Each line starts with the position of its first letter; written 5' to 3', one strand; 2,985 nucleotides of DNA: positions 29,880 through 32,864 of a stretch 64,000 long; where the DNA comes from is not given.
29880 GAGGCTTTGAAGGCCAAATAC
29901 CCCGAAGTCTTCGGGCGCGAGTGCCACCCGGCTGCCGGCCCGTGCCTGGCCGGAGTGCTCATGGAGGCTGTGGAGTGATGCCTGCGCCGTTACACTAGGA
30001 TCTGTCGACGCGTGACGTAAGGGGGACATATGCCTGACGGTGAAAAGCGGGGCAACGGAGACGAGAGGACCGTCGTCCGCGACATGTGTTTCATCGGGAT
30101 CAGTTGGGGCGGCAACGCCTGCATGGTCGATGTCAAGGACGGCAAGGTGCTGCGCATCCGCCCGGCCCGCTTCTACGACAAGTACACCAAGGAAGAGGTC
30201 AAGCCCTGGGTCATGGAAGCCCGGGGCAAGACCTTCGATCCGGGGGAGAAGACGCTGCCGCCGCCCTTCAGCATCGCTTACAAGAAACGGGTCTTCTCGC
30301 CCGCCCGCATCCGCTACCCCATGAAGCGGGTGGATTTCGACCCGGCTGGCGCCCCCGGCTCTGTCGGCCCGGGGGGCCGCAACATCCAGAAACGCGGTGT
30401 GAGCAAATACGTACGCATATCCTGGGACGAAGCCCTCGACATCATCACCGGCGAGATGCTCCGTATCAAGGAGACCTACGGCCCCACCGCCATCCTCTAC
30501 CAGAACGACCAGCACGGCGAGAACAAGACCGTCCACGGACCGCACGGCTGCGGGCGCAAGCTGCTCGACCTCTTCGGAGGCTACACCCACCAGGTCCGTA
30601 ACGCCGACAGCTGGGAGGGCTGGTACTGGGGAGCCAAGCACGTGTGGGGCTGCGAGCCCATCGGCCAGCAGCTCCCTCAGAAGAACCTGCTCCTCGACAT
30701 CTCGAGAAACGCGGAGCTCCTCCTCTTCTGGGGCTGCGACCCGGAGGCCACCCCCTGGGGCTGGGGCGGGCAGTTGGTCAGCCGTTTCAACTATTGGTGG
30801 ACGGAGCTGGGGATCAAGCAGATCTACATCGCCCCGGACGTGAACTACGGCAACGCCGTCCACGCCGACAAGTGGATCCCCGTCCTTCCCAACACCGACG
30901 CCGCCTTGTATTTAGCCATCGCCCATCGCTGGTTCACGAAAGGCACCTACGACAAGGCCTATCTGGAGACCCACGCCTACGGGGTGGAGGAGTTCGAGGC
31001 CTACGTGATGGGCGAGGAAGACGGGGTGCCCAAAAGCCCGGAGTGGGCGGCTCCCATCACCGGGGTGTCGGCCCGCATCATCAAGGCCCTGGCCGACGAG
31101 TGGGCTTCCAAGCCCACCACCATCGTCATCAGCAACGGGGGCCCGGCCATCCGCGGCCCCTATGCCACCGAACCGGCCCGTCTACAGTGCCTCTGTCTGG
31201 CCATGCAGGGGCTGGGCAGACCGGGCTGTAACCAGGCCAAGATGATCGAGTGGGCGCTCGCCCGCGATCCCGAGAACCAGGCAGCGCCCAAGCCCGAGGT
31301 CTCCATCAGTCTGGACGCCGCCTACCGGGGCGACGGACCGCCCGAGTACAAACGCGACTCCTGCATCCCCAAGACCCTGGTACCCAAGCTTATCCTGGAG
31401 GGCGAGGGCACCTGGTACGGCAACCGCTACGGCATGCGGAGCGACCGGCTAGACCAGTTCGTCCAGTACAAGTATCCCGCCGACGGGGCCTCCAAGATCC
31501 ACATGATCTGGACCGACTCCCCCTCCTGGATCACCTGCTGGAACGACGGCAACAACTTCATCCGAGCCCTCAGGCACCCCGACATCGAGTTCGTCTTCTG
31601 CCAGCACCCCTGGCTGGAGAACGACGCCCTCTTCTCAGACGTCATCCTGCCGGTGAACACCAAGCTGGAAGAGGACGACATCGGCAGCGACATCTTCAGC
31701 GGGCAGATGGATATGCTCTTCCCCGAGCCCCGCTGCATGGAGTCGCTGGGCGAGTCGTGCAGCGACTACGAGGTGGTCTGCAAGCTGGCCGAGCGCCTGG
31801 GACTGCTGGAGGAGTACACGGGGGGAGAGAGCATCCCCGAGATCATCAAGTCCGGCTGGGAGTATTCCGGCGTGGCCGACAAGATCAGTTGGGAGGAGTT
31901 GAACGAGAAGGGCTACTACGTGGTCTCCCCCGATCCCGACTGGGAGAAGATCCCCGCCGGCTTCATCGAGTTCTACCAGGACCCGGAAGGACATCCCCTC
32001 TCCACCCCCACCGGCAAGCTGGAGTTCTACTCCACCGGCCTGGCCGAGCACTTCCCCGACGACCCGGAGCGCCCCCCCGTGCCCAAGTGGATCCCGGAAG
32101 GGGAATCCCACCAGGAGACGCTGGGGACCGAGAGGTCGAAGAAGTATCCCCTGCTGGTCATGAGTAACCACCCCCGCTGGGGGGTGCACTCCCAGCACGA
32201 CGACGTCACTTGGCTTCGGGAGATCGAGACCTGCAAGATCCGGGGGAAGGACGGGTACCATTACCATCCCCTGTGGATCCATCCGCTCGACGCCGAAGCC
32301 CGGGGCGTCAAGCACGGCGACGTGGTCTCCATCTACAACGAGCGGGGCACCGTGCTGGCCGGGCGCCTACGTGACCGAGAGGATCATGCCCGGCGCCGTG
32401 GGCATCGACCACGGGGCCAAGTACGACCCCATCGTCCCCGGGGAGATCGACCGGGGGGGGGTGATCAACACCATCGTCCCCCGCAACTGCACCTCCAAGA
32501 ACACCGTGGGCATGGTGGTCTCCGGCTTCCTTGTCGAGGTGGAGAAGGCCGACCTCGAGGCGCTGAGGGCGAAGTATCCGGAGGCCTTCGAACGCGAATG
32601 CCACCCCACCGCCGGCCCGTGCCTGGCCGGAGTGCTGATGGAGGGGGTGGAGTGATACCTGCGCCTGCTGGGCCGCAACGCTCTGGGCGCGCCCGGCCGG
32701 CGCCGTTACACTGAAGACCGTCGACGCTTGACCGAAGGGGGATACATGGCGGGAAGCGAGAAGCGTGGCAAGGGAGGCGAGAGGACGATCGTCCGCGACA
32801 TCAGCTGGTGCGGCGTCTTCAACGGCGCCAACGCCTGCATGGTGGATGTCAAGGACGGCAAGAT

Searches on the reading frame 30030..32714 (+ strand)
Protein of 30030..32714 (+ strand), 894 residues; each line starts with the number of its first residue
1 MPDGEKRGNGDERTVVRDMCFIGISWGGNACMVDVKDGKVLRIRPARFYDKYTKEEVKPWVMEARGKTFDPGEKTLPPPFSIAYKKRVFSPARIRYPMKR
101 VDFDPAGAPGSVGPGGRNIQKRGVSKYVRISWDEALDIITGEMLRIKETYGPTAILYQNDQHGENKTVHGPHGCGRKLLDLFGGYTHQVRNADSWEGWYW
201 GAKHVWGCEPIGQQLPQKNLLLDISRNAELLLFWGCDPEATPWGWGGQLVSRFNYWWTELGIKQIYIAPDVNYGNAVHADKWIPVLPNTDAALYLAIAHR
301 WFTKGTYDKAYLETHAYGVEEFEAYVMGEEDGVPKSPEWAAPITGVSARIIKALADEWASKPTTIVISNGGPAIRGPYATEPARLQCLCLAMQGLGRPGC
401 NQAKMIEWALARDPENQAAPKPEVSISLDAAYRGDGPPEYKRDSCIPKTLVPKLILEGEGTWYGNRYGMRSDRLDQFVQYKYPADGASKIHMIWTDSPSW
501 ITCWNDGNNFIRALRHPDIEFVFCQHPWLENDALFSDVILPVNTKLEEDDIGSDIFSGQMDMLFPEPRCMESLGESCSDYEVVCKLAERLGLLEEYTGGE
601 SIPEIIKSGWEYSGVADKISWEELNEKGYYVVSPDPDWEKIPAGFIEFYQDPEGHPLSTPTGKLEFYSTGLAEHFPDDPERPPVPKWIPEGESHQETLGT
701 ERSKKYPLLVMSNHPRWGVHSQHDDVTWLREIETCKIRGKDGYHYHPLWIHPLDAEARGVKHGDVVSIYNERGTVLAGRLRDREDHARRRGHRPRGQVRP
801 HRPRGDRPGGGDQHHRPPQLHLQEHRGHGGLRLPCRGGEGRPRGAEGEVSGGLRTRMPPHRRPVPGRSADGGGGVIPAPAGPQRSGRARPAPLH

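Call 28: search_protein_families(library=pfam, proteins=[window:30030-32714:+], max_evalue=0.001)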
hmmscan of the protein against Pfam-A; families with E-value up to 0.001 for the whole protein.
window:30030-32714:+ (894 aa): 3 families
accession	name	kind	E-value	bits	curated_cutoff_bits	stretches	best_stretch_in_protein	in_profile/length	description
PF00384.28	Molybdopterin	-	2.2e-21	76.7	24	1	93-589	1-353/353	Molybdopterin oxidoreductase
PF21423.2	AhtL-like_1st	-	2.7e-09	36.9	27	1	32-85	4-53/55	Pyrogallol hydroxytransferase large subunit-like, domain 1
PF01568.27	Molydop_binding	-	3.6e-09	37.1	26.8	1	709-777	2-61/110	Molydopterin dinucleotide binding domain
